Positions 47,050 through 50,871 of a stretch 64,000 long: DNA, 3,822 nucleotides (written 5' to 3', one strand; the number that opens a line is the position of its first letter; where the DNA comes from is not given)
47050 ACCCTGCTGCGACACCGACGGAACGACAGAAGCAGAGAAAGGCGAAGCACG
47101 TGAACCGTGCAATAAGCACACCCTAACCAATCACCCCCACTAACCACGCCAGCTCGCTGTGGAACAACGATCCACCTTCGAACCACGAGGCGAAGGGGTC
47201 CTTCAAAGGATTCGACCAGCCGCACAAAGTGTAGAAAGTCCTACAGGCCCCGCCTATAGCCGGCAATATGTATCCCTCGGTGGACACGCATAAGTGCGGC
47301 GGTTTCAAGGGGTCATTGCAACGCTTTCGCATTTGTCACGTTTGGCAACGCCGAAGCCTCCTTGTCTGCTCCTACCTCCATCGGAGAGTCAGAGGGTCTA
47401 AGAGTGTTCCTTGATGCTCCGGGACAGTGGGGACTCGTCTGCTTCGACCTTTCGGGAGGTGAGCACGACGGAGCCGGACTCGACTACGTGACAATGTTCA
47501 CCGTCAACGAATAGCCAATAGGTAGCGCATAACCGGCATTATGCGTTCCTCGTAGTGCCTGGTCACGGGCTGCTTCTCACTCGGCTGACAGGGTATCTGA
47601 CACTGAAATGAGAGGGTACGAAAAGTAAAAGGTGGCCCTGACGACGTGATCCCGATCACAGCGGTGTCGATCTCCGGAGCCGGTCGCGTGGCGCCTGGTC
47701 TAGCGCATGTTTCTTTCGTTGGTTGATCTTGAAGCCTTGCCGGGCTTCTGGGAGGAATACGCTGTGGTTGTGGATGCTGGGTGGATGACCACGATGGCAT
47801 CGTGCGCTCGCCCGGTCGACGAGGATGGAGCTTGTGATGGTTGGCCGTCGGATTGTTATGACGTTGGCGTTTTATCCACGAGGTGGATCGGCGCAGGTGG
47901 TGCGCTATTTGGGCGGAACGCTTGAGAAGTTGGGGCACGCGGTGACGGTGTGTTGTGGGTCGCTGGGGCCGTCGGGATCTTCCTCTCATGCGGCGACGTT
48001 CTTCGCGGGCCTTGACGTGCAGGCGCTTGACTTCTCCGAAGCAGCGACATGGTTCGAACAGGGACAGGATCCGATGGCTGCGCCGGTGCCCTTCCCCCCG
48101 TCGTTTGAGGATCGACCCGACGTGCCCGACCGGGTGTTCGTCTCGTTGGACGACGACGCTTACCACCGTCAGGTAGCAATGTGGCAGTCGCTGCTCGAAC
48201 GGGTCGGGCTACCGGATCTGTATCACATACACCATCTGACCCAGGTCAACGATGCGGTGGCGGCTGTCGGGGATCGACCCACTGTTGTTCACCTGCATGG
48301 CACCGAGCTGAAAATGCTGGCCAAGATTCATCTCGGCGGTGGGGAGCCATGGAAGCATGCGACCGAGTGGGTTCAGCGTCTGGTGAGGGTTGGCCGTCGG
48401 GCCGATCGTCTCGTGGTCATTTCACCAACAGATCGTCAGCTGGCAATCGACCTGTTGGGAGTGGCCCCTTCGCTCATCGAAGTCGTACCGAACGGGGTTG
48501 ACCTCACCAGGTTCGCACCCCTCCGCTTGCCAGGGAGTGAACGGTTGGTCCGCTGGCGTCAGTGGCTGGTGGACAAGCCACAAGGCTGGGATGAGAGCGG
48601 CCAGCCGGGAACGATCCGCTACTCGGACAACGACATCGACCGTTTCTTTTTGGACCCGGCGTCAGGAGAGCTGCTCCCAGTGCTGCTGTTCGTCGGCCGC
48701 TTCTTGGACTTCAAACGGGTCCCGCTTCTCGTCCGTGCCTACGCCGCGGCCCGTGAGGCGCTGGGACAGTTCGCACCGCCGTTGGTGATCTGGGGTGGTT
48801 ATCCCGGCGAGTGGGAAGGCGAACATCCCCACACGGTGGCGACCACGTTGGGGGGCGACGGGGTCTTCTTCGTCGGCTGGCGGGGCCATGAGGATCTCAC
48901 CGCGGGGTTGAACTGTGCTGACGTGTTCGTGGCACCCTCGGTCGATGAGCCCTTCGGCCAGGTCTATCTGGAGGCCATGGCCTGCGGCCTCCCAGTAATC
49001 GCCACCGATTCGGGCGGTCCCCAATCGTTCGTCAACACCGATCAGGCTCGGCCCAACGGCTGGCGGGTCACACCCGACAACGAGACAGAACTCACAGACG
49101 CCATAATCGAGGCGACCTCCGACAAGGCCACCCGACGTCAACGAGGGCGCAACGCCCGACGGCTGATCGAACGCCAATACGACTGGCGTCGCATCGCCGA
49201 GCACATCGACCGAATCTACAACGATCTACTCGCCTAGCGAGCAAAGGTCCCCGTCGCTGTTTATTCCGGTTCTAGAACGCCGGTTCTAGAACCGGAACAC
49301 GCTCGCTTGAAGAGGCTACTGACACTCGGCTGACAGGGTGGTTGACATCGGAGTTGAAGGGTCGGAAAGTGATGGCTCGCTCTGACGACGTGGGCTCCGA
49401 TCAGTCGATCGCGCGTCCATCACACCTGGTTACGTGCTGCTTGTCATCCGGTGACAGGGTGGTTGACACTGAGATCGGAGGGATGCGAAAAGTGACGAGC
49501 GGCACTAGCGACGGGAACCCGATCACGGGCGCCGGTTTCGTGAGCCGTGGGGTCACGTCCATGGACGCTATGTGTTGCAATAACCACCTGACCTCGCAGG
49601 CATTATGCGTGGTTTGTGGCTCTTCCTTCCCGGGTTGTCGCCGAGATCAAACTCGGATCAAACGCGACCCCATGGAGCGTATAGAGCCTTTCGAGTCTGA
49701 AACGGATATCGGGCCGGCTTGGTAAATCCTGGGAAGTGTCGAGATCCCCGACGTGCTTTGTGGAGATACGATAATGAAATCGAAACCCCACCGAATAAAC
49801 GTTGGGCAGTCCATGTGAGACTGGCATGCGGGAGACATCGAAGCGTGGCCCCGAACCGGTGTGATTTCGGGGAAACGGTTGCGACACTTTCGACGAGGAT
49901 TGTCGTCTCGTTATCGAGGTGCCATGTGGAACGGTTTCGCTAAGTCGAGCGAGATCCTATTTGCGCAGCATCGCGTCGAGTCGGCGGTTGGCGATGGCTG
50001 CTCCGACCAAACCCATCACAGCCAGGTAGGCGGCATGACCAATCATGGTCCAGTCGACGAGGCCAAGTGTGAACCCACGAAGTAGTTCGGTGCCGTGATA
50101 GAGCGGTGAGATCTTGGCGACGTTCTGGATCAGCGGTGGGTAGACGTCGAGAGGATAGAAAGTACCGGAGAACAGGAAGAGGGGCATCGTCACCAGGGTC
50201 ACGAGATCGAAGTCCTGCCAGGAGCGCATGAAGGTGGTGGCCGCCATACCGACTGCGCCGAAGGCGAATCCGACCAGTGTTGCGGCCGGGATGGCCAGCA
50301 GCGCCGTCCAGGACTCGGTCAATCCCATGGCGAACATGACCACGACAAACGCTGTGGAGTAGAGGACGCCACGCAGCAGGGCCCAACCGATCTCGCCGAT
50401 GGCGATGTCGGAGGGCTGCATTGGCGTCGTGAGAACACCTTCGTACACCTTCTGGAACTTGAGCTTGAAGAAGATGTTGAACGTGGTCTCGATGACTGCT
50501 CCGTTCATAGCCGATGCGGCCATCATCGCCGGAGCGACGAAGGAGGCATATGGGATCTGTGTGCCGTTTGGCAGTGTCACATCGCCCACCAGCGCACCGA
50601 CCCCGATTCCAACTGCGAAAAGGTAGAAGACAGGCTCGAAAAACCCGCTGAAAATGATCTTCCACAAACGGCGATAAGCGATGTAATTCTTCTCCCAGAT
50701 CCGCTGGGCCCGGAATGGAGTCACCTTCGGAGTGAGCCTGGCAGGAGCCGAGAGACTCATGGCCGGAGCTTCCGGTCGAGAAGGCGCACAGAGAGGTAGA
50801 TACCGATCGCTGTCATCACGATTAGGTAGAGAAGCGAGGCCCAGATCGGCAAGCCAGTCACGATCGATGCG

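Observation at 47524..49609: Three copies of a ~100-nt structured-looking element bracket the glycosyltransferase gene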

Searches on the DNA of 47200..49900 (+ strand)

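Call 5: search_rna_families(source=window, start=47200, end=49900, threshold=evalue, max_evalue=10, show_alignments=4)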
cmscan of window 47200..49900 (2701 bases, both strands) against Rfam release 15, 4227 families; matches with E-value up to 10: 2.
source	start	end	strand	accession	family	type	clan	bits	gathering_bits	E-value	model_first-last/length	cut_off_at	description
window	49826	49896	+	RF01551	TB8Cs4H2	Gene; snRNA; snoRNA; HACA-box;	-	16.9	50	5.2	1-71/71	no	Trypanosomatid snoRNA TB8Cs4H2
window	49816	49900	-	RF01508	BYDV_5_UTR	Cis-reg;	-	13.7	75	6.5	65-149/149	5'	Barley yellow dwarf virus 5'UTR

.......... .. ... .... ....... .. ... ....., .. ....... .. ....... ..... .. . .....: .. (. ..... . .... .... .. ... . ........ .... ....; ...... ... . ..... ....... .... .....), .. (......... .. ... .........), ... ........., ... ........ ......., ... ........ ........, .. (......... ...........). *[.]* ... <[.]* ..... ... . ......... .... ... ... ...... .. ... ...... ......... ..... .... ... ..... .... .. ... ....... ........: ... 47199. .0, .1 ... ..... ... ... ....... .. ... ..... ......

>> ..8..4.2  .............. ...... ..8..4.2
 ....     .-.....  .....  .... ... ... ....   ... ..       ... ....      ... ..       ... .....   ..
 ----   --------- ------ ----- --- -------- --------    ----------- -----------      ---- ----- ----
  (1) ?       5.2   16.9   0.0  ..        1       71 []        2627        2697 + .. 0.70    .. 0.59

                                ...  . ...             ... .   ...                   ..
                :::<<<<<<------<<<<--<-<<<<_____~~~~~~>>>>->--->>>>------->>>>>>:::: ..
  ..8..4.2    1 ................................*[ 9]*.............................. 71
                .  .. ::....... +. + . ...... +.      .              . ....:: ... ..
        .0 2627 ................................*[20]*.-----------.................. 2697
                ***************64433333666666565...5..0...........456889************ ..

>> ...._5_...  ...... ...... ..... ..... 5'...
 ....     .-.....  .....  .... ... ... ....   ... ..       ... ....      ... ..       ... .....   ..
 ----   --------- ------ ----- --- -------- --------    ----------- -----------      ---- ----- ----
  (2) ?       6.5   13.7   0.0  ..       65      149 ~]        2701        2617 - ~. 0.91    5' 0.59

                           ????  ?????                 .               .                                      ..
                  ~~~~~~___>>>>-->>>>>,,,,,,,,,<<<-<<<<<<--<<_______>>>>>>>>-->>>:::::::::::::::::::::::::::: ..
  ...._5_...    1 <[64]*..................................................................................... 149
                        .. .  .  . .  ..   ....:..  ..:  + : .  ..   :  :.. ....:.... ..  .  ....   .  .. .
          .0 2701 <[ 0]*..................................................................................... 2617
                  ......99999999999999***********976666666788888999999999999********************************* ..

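Call 70: search_dna_similar(query=window:49300-49620:+, collection=plasmids, mode=distant, max_evalue=0.001, max_rows=10)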
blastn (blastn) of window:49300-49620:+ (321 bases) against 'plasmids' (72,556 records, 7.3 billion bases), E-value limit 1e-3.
No match.

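Call 71: search_dna_similar(query=window:49300-49620:+, collection=phages, mode=distant, max_evalue=0.001, max_rows=10)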
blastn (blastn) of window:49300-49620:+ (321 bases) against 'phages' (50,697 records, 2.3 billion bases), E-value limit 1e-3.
No match.

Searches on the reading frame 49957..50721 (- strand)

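Call 61: search_protein_families(library=pfam, proteins=[window:49957-50721:-], max_evalue=0.01)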
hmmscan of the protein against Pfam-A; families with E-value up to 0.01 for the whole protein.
window:49957-50721:- (254 aa): 2 families
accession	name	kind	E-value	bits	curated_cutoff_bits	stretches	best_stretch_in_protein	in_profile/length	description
PF01061.29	ABC2_membrane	-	2.2e-22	80.1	26.9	1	7-216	5-208/211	ABC-2 type transporter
PF12698.13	ABC2_membrane_3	-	1.3e-12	47.9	31.6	1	57-244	159-345/347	ABC-2 family transporter protein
